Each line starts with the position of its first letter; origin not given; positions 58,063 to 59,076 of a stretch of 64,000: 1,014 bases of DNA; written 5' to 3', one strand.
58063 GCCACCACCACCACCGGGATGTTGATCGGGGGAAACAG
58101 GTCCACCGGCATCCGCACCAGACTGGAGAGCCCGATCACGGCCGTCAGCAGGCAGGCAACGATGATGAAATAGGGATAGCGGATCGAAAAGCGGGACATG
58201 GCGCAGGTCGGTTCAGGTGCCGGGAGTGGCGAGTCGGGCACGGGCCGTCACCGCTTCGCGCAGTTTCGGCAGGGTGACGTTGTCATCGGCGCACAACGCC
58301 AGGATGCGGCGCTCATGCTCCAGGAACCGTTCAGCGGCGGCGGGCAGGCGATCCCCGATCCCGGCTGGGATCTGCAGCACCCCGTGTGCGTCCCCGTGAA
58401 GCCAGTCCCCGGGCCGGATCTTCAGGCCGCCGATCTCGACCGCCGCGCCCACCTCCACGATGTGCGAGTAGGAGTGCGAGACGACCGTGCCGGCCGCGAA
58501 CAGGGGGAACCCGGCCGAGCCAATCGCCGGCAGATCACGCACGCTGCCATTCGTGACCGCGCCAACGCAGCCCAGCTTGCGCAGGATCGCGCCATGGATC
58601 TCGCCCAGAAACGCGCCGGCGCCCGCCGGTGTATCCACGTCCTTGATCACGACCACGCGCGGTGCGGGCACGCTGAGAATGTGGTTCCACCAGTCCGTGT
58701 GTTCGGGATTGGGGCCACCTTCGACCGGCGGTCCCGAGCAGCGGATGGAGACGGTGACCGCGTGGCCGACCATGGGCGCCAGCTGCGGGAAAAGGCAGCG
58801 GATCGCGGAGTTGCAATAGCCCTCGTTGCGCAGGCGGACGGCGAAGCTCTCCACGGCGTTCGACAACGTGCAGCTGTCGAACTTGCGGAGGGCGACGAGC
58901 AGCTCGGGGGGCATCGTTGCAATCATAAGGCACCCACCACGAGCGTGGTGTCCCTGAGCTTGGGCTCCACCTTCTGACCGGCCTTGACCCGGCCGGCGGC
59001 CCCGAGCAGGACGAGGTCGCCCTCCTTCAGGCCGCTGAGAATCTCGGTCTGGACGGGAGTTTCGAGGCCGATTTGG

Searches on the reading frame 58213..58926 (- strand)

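Call 51: search_protein_families(library=pfam, proteins=[window:58213-58926:-], max_evalue=0.001)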
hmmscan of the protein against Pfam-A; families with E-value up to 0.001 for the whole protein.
window:58213-58926:- (237 aa): 1 family
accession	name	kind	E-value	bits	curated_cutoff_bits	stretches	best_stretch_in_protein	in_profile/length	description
PF03737.21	RraA-like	-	4.4e-24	85.9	24.5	1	19-184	2-151/152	Aldolase/RraA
